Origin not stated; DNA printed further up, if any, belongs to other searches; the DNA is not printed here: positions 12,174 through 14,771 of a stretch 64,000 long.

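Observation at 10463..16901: Operon with three radical-SAM domains, a Cys-cluster methyltransferase and two DUF4339/GYF-like proteins, a candidate undescribed maturation system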

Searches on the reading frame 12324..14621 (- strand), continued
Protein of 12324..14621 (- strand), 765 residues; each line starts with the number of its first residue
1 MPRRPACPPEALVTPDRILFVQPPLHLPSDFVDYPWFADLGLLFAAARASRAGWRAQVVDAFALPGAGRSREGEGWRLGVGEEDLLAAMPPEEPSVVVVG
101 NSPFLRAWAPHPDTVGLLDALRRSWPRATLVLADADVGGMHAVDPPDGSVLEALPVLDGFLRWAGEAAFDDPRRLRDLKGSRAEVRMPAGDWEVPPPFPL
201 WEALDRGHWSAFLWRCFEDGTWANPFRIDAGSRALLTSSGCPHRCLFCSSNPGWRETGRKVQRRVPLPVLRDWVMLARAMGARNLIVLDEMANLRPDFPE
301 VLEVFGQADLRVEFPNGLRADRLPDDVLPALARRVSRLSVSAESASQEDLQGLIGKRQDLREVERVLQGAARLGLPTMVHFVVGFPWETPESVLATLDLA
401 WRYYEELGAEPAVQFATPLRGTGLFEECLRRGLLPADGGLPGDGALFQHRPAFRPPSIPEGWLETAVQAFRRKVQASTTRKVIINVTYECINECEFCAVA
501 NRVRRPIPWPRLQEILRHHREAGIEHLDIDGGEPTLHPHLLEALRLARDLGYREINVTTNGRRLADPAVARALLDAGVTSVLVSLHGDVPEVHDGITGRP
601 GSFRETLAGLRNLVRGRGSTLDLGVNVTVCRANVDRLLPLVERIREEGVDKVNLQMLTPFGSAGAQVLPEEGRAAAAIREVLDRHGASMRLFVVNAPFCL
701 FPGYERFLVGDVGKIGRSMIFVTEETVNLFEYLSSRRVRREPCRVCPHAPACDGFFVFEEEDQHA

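Call 18: search_protein_families(library=ncbifam, proteins=[L002:5222-7075:+, L002:7057-8937:+, L002:8960-9997:+, L002:12316-13248:+, L002:13245-13367:+, L002:13378-13833:+, L002:13839-14084:+, L002:14077-15627:+, L002:361-846:-, L002:851-1528:-], max_evalue=0.01)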
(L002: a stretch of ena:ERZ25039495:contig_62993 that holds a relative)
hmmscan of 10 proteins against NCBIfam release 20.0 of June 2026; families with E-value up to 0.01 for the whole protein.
L002:5222-7075:+ (617 aa): 24 families
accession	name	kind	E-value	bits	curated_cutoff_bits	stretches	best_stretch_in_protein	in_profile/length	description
TIGR04053.2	TIGR04053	equivalog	9.9e-19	67.8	395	2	62-196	44-178/366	TIGR04053 family radical SAM/SPASM domain-containing protein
TIGR04545.1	rSAM_ahbD_hemeb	equivalog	4.9e-18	65.7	500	2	77-201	49-172/339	heme b synthase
TIGR03977.1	rSAM_pair_HxsC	equivalog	3.9e-16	58.8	267.9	2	54-258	48-259/292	His-Xaa-Ser system radical SAM maturase HxsC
TIGR04051.1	rSAM_NirJ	equivalog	9.7e-12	44.5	515.45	1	63-191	39-163/354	heme d1 biosynthesis radical SAM protein NirJ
TIGR04251.1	SCM_rSAM_ScmF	equivalog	1.7e-11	44.1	400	2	63-202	44-180/353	SynChlorMet cassette radical SAM/SPASM protein ScmF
TIGR04347.1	pseudo_SAM_Halo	equivalog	1.5e-10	40.9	525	1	71-205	81-213/390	TIGR04347 family pseudo-SAM/SPASM protein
TIGR02109.1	PQQ_syn_pqqE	equivalog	9.2e-10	38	381.35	1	63-201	44-179/358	pyrroloquinoline quinone biosynthesis protein PqqE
NF038332.1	rSAM_rare_HxsC4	exception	2.3e-09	36.9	500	1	82-254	68-246/335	radical SAM protein HxsC4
TIGR03962.1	mycofact_rSAM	equivalog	1e-08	34.8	265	1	79-198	62-180/339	mycofactocin radical SAM maturase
TIGR02668.1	moaA_archaeal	equivalog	1.5e-07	30.7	325.25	1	77-192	59-174/303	GTP 3',8-cyclase MoaA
NF001199.0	PRK00164.2-1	equivalog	5.6e-07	29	231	1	79-178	63-161/308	GTP 3',8-cyclase MoaA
TIGR04466.1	rSAM_BlsE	equivalog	1.4e-06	28.1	400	0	63-174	38-146/327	cytosylglucuronate decarboxylase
TIGR04133.1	rSAM_w_lipo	hypoth_equivalog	2.4e-06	26.8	425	1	76-196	75-194/350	TIGR04133 family radical SAM/SPASM protein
TIGR04340.1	rSAM_ACGX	hypoth_equivalog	3.1e-06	26.7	400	1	77-194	58-172/341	radical SAM/SPASM domain protein, ACGX system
TIGR04250.1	SCM_rSAM_ScmE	equivalog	1.2e-05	24.4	400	1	80-189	55-163/358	SynChlorMet cassette radical SAM/SPASM protein ScmE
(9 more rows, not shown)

L002:7057-8937:+ (626 aa): 41 families (the best 25 are shown)
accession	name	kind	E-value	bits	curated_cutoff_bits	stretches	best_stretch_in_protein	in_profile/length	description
NF038332.1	rSAM_rare_HxsC4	exception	1.8e-27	96.4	500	1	15-191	8-188/335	radical SAM protein HxsC4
TIGR03977.1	rSAM_pair_HxsC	equivalog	1.4e-23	83.3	267.9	1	24-232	29-240/292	His-Xaa-Ser system radical SAM maturase HxsC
TIGR04545.1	rSAM_ahbD_hemeb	equivalog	5.7e-19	68.7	500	1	26-231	6-208/339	heme b synthase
TIGR02668.1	moaA_archaeal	equivalog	9.6e-19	67.5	325.25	1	19-213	9-202/303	GTP 3',8-cyclase MoaA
TIGR04317.1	W_rSAM_matur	equivalog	1.3e-16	60.7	380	1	18-241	2-226/349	tungsten cofactor oxidoreductase radical SAM maturase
TIGR02109.1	PQQ_syn_pqqE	equivalog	6.9e-16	58.1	381.35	1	52-212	40-197/358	pyrroloquinoline quinone biosynthesis protein PqqE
TIGR04466.1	rSAM_BlsE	equivalog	1.2e-15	57.8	400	1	22-195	5-173/327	cytosylglucuronate decarboxylase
TIGR04546.1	rSAM_ahbC_deAc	equivalog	3.3e-15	55.8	650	1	27-198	46-214/390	12,18-didecarboxysiroheme deacetylase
TIGR04133.1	rSAM_w_lipo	hypoth_equivalog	4.4e-15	55.5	425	1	30-208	34-213/350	TIGR04133 family radical SAM/SPASM protein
NF001199.0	PRK00164.2-1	equivalog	1.8e-14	53.6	231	1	21-189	13-180/308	GTP 3',8-cyclase MoaA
TIGR04054.1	rSAM_NirJ1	equivalog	4.3e-14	51.9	650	1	28-197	44-210/387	putative heme d1 biosynthesis radical SAM protein NirJ1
TIGR02666.1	moaA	equivalog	4.5e-14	52.2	284.05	1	26-190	16-186/336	GTP 3',8-cyclase MoaA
TIGR04051.1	rSAM_NirJ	equivalog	8.5e-14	51.3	515.45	1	26-208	8-187/354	heme d1 biosynthesis radical SAM protein NirJ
TIGR04053.2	TIGR04053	equivalog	2.1e-13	50.3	395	1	67-205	58-194/366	TIGR04053 family radical SAM/SPASM domain-containing protein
TIGR04347.1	pseudo_SAM_Halo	equivalog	5.9e-13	48.8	525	1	26-197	44-212/390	TIGR04347 family pseudo-SAM/SPASM protein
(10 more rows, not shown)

L002:8960-9997:+ (345 aa): 34 families (the best 25 are shown)
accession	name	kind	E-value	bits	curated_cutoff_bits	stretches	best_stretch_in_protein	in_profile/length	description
TIGR03977.1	rSAM_pair_HxsC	equivalog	6.9e-28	97.4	267.9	1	6-233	28-261/292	His-Xaa-Ser system radical SAM maturase HxsC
TIGR04055.1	rSAM_NirJ2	equivalog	2.7e-17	63.3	500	1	10-168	7-167/326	putative heme d1 biosynthesis radical SAM protein NirJ2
TIGR04545.1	rSAM_ahbD_hemeb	equivalog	7.4e-17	61.8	500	1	8-196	5-195/339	heme b synthase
TIGR04053.2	TIGR04053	equivalog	1.1e-16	61.1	395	1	8-162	13-173/366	TIGR04053 family radical SAM/SPASM domain-containing protein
TIGR02109.1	PQQ_syn_pqqE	equivalog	7.1e-15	54.8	381.35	1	7-160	11-167/358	pyrroloquinoline quinone biosynthesis protein PqqE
TIGR02668.1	moaA_archaeal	equivalog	2e-14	53.3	325.25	1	7-163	14-174/303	GTP 3',8-cyclase MoaA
NF038332.1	rSAM_rare_HxsC4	exception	3e-14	52.9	500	1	13-200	24-217/335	radical SAM protein HxsC4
TIGR02666.1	moaA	equivalog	3.4e-14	52.6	284.05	1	8-170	15-188/336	GTP 3',8-cyclase MoaA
TIGR04054.1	rSAM_NirJ1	equivalog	2.4e-13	49.5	650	1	8-162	41-197/387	putative heme d1 biosynthesis radical SAM protein NirJ1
NF045574.1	sacti_mat_StsB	exception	2.9e-13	49.5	625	1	6-162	99-256/466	StsB family radical SAM/SPASM domain sactipeptide maturase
TIGR04546.1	rSAM_ahbC_deAc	equivalog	7.8e-13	48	650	1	8-155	44-193/390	12,18-didecarboxysiroheme deacetylase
TIGR04303.1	GeoRSP_rSAM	equivalog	1.8e-11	44.2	400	1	10-161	12-163/325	GeoRSP system radical SAM/SPASM protein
NF038283.1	viperin_w_prok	equivalog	2.3e-11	43.4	180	1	9-154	8-169/281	viperin family antiviral radical SAM protein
TIGR04051.1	rSAM_NirJ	equivalog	3.4e-11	42.7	515.45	1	8-162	7-163/354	heme d1 biosynthesis radical SAM protein NirJ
NF001199.0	PRK00164.2-1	equivalog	2.1e-10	40.2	231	1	7-161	16-174/308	GTP 3',8-cyclase MoaA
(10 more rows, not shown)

L002:12316-13248:+ (310 aa): 51 families (the best 25 are shown)
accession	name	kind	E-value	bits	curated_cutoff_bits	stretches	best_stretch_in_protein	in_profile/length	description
NF038332.1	rSAM_rare_HxsC4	exception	2.3e-24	86.2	500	1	18-207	16-210/335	radical SAM protein HxsC4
TIGR02668.1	moaA_archaeal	equivalog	4.5e-17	62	325.25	1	24-180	18-175/303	GTP 3',8-cyclase MoaA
NF001199.0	PRK00164.2-1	equivalog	1e-16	61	231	1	24-176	20-173/308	GTP 3',8-cyclase MoaA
TIGR04303.1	GeoRSP_rSAM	equivalog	3.6e-16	59.7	400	1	18-207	7-195/325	GeoRSP system radical SAM/SPASM protein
TIGR02666.1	moaA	equivalog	3.6e-15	55.8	284.05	1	25-158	19-158/336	GTP 3',8-cyclase MoaA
TIGR04347.1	pseudo_SAM_Halo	equivalog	2.4e-14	53.4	525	1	25-212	47-233/390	TIGR04347 family pseudo-SAM/SPASM protein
TIGR02109.1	PQQ_syn_pqqE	equivalog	2.6e-14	53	381.35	1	22-207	13-198/358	pyrroloquinoline quinone biosynthesis protein PqqE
TIGR03977.1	rSAM_pair_HxsC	equivalog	5.6e-14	51.7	267.9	1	24-239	33-254/292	His-Xaa-Ser system radical SAM maturase HxsC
NF045646.2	rSAM_Se_TrsS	equivalog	9.2e-14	50.8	490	1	24-137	94-210/441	radical SAM (seleno)protein TrsS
NF045574.1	sacti_mat_StsB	exception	3.1e-13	49.4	625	1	25-188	105-266/466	StsB family radical SAM/SPASM domain sactipeptide maturase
TIGR04545.1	rSAM_ahbD_hemeb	equivalog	2e-12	47.2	500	1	23-206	7-190/339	heme b synthase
NF045702.1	rSAM_GDGT_ether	equivalog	2.9e-11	42.7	450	1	17-134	87-210/486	tetraether lipid synthase Tes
TIGR04055.1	rSAM_NirJ2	equivalog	2.3e-10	40.5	500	1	25-156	9-139/326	putative heme d1 biosynthesis radical SAM protein NirJ2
NF050035.1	rSAM_WgK_link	exception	4.8e-10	39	650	1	13-162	6-154/367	radical SAM/SPASM peptide maturase WgkB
TIGR04546.1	rSAM_ahbC_deAc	equivalog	6.7e-10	38.3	650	1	25-163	48-185/390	12,18-didecarboxysiroheme deacetylase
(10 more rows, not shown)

L002:13245-13367:+ (40 aa): 0 families

L002:13378-13833:+ (151 aa): 2 families
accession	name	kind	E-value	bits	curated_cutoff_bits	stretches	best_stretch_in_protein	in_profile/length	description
TIGR03976.1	chp_LLNDYxLRE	equivalog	7e-15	55.2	50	1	23-106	4-87/90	His-Xaa-Ser system protein HxsD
NF038315.1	HxsD_rel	equivalog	0.0015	18.7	41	1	20-80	3-59/62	HxsD-like protein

L002:13839-14084:+ (81 aa): 1 family
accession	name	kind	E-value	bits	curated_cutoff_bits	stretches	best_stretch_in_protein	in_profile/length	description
NF038315.1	HxsD_rel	equivalog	2.6e-16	59.6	41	1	11-72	1-61/62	HxsD-like protein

L002:14077-15627:+ (516 aa): 61 families (the best 25 are shown)
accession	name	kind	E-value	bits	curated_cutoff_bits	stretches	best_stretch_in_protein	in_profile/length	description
TIGR03978.1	rSAM_paired_1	equivalog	6.4e-152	506.5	370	1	39-505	2-466/466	His-Xaa-Ser system radical SAM maturase HxsB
NF047865.1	rSAM_PapB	equivalog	2e-29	102.9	340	1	120-455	7-315/330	PapB family radical SAM/SPASM ranthipeptide maturase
TIGR04068.1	rSAM_ocin_clost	equivalog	5.1e-29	101.5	500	1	122-268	90-240/462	Cys-rich peptide radical SAM maturase CcpM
NF040492.1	not_ScfB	exception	7.8e-29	100.8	855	1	122-460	101-422/450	ScfB-related radical SAM/SPASM orphan maturase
TIGR03906.1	quino_hemo_SAM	equivalog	1.2e-28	100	453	1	119-265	95-246/467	quinohemoprotein amine dehydrogenase maturation protein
TIGR04064.1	rSAM_nif11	equivalog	5.6e-28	97.9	518.7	1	119-258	81-222/459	nif11-like peptide radical SAM maturase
TIGR03974.1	rSAM_six_Cys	equivalog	1.3e-27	96.8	425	1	122-470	103-431/451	thioether cross-link-forming SCIFF peptide maturase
NF035951.1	rSAM_RumMC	equivalog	4.3e-23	81.8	720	1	122-266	118-265/510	RumMC family radical SAM sactipeptide maturase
TIGR03942.1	sulfatase_rSAM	equivalog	3.6e-21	75.6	349.45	1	123-492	8-359/363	anaerobic sulfatase maturase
NF038170.1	lachnocin_rSAM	equivalog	4.6e-19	68.6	550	1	120-262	80-225/440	lachnocin radical SAM maturase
TIGR04083.1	rSAM_pep_methan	hypoth_equivalog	1.2e-18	67.2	300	1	123-492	7-345/376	TIGR04083 family peptide-modifying radical SAM enzyme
NF010321.0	PRK13758.1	equivalog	3.9e-18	65.7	441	1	125-491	14-363/370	anaerobic sulfatase-maturase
NF038107.1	rSAM_NF038107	equivalog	8.5e-18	64.3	600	1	89-266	59-239/444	Cys-every-fifth radical SAM/SPASM peptide maturase CefB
TIGR04163.1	rSAM_cobopep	equivalog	2.9e-17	62.5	375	1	120-492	68-421/428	peptide-modifying radical SAM enzyme CbpB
TIGR04280.1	geopep_mat_rSAM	hypoth_equivalog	3.1e-16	59.4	400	1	120-260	88-230/428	geopeptide radical SAM maturase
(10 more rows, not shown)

L002:361-846:- (161 aa): 1 family
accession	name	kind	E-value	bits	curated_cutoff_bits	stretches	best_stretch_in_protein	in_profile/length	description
TIGR03976.1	chp_LLNDYxLRE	equivalog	2e-13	50.5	50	1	25-113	1-88/90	His-Xaa-Ser system protein HxsD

L002:851-1528:- (225 aa): 0 families

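Call 30: search_protein_families(library=padloc, proteins=[window:12324-14621:-, L002:14077-15627:+, L002:13378-13833:+, L002:3775-4164:-], max_evalue=0.01)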
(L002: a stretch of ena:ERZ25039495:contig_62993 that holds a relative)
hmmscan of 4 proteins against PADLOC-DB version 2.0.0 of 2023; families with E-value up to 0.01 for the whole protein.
window:12324-14621:- (765 aa): 4 families
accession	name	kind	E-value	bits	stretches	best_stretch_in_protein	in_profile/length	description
PDLC02903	pVip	-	1.6e-14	52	1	483-649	3-166/257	Viperins not associated with kinases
PDLC02904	pVip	-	4e-10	37.6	1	486-643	9-164/262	Viperins associated with kinases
PDLC04689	PDC-M51A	-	1.3e-06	25.5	1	237-401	189-350/420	-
PDLC02905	pVip-kinase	-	0.0063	13.8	1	489-575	191-285/474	Viperin-kinase fusion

L002:14077-15627:+ (516 aa): 2 families
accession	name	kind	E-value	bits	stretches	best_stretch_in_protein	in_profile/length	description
PDLC02903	pVip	-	6.9e-10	36.8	1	120-237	4-106/257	Viperins not associated with kinases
PDLC02904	pVip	-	6.7e-08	30.4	1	120-236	7-112/262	Viperins associated with kinases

L002:13378-13833:+ (151 aa): 0 families

L002:3775-4164:- (129 aa): 0 families

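Call 35: search_protein_families(library=pfam, proteins=[L038:8970-9836:-, L002:851-1528:-, L002:5222-7075:+, L002:7057-8937:+], max_evalue=5)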
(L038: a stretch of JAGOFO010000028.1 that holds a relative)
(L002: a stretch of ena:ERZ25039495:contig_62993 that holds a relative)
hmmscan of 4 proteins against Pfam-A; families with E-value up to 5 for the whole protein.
L038:8970-9836:- (289 aa): 1 family
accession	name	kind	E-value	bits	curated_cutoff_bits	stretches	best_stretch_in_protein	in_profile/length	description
PF04467.17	DUF483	-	0.039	14.4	25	1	99-122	31-54/122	Protein of unknown function (DUF483)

L002:851-1528:- (225 aa): 0 families

L002:5222-7075:+ (617 aa): 2 families
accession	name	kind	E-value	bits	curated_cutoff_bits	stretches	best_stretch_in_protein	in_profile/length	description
PF04055.27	Radical_SAM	-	4.2e-14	53.5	29.5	2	61-178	30-152/166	Radical SAM superfamily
PF21089.3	PKS_DH_N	-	1.4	9.4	27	1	152-192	46-86/103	Polyketide synthase dehydratase domain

L002:7057-8937:+ (626 aa): 2 families
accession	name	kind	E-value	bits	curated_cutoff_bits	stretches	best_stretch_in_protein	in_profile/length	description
PF04055.27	Radical_SAM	-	1.9e-16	61.1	29.5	1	27-184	4-166/166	Radical SAM superfamily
PF13353.11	Fer4_12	-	0.15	12.8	22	1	26-107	11-95/137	4Fe-4S single cluster domain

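Call 37: search_solved_structures(query=A1, max_evalue=0.001)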
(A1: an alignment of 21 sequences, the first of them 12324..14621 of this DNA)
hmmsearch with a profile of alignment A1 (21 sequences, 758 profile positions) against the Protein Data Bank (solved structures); distinct sequences matched with E-value up to 0.001: 20.
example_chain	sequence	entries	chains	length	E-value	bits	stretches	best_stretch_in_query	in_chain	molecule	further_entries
7voc_C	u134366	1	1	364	3.8e-17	64.8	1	467-644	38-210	Cytosylglucuronate decarboxylase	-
7vob_C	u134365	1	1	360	3.8e-17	64.8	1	467-644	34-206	Cytosylglucuronate decarboxylase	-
6fd2_B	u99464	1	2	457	1.9e-15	59.1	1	223-436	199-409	Putative apramycin biosynthetic oxidoreductase 4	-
6efn_A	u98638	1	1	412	1.6e-12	49.4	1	474-655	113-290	Sporulation killing factor maturation protein SkfB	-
6c8v_A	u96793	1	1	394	2.1e-12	49.1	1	473-685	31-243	Coenzyme PQQ synthesis protein E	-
7tol_A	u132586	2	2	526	4e-11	44.8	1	474-578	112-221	glycerol dibiphytanyl glycerol tetraether - macrocyclic archaeol synthase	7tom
9ccb_A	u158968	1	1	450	1.1e-08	36.8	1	307-418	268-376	Radical SAM core domain-containing protein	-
2fb2_A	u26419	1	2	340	2.3e-08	35.7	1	468-640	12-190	Molybdenum cofactor biosynthesis protein A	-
1tv7_A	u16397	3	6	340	3.4e-08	35.1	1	469-640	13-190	Molybdenum cofactor biosynthesis protein A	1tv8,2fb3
9dfu_A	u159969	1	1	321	1.5e-07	33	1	476-625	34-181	Radical SAM core domain-containing protein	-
9dfn_A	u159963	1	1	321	1.9e-07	32.7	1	476-625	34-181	Radical SAM core domain-containing protein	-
8wm2_A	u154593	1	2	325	8e-07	30.6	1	467-578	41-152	Fe-S radical SAM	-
5vsl_A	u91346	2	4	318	1.6e-06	29.6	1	459-626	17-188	Radical S-adenosyl methionine domain-containing protein 2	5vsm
6q2p_A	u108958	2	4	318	1.6e-06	29.6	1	459-626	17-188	Radical S-adenosyl methionine domain-containing protein 2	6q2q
5v1q_A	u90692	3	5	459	2.3e-06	29.1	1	477-567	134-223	Radical SAM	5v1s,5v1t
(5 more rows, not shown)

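Call 47: predict_structure(alignment_id=A1)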
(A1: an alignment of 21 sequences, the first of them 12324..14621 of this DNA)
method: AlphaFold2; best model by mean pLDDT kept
length: 765 residues; sequences in the alignment: 21
mean_pLDDT: 87.6   pTM: 0.85
mean pLDDT of the five models: 87.6, 86.5, 84.7, 82.7, 81.9
residues with pLDDT >= 90: 451; 70-90: 248; 50-70: 43; < 50: 23
segments of 3 or more residues with pLDDT < 50: 1-12, 441-446, 761-765
pLDDT, mean of each block of 10 residues (from residue 1): 41 77 86 71 93 96 94 90 96 95 85 96 97 77 84 96 87 96 91 90 92 90 87 91 86 85 93 94 90 92 93 92 93 94 90 83 97 95 93 95 94 88 88 74 55 89 93 86 84 73 74 93 90 83 96 93 94 93 96 93 96 91 94 96 96 86 76 94 95 88 84 75 72 78 86 76 42
secondary structure, 60 per line:
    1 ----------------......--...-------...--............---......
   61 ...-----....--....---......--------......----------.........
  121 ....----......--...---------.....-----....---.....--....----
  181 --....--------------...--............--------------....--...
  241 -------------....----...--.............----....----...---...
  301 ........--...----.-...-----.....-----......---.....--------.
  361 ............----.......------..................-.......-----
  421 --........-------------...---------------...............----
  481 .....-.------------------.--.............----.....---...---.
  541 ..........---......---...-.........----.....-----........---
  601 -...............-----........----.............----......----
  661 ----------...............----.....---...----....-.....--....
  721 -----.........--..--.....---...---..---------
elements in order (helices of 4 or more, strands of 3 or more residues): E17-22 E25-27 H40-51 E55-60 E69-72 E75-78 H82-87 E96-101 H112-124 E129-134 H149-153 E159-162 H166-170 H173-176 E183-186 H206-217 E232-235 E238-240 H254-257 E262-264 H267-279 E284-287 H298-308 E311-313 H328-332 E338-343 H347-351 H360-372 E377-383 H390-407 E409-415 H423-430 H462-476 E481-485 H509-521 E526-530 H540-550 E554-559 H567-575 E580-584 H590-597 H602-616 E622-629 H634-646 E651-656 H671-685 E690-694 H710-714 E717-720 E726-728 H729-734 H741-745
